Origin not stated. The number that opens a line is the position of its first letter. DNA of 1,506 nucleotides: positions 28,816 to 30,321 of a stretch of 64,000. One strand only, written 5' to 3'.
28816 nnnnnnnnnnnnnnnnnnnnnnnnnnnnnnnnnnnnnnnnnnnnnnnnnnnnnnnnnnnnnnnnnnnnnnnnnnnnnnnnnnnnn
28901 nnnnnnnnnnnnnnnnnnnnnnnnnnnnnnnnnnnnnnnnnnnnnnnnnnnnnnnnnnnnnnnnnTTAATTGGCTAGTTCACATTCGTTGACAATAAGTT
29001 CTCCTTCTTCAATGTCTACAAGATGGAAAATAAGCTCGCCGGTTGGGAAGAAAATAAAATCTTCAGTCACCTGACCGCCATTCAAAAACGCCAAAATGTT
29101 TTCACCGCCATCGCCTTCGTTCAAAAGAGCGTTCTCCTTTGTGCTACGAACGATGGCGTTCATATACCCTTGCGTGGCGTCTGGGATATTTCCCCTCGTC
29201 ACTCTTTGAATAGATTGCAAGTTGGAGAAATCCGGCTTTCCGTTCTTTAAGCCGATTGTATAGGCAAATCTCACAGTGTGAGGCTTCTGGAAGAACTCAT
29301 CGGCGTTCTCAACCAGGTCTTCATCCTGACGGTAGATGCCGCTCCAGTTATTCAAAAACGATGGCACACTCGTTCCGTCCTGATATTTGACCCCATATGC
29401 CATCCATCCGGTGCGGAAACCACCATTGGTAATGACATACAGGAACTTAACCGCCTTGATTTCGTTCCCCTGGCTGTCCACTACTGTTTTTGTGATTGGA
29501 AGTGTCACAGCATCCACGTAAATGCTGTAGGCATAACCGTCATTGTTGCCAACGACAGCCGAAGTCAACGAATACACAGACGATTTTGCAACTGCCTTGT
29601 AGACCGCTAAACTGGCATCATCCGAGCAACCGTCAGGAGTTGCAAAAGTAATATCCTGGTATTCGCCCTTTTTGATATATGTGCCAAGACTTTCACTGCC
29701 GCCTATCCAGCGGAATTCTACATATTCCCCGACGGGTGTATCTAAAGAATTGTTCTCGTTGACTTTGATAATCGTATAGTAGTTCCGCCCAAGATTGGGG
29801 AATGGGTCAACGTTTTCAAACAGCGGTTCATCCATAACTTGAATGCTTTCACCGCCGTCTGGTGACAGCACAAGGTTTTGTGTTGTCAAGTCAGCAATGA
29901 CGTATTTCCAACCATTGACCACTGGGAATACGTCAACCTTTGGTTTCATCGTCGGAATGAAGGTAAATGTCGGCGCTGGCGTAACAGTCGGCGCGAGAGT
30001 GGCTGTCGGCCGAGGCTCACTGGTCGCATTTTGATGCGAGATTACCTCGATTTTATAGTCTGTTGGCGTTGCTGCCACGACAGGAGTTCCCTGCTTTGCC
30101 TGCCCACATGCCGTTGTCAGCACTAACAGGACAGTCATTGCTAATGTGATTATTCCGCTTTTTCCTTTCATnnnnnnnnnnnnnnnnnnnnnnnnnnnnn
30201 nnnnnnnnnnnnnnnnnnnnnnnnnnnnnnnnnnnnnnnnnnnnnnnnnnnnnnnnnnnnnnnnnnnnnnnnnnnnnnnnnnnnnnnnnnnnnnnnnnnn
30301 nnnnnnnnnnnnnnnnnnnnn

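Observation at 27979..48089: Shared C-terminal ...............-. domain in two otherwise different secreted proteins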

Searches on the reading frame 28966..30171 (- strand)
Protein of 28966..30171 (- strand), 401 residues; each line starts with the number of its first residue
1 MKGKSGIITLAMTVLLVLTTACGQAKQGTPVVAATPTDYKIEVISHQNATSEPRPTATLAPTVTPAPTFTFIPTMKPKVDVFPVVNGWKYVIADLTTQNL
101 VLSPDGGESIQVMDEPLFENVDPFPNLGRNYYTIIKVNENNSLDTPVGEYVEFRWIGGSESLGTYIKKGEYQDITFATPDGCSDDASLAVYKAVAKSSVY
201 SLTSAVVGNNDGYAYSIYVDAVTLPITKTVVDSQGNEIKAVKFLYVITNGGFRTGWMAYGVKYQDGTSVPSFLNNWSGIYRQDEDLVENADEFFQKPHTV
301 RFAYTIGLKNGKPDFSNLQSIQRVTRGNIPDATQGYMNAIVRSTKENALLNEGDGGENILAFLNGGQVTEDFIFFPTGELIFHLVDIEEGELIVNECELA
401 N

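Call 7: search_protein_families(library=pfam, proteins=[window:28966-30171:-], max_evalue=1)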
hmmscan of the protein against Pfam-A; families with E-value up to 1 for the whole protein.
window:28966-30171:- (401 aa): 0 families

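Call 26: search_protein_families(library=phrogs, proteins=[window:28966-30171:-], max_evalue=0.01)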
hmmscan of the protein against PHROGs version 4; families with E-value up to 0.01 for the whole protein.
window:28966-30171:- (401 aa): 0 families

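Call 50: search_protein_families(library=ncbifam, proteins=[window:28966-30171:-], max_evalue=1)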
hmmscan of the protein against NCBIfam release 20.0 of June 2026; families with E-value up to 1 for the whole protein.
window:28966-30171:- (401 aa): 1 family
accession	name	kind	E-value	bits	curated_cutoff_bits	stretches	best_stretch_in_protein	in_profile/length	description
NF041057.1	Rcas_1661_fam_Se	equivalog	0.81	9.2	190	0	12-79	2-67/247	Rcas_1661 family thioredoxin-like (seleno)lipoprotein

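Call 75: search_solved_structures(query=A7, max_evalue=1)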
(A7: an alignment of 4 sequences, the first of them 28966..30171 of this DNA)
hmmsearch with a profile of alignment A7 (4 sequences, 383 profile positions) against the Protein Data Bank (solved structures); distinct sequences matched with E-value up to 1: 0.
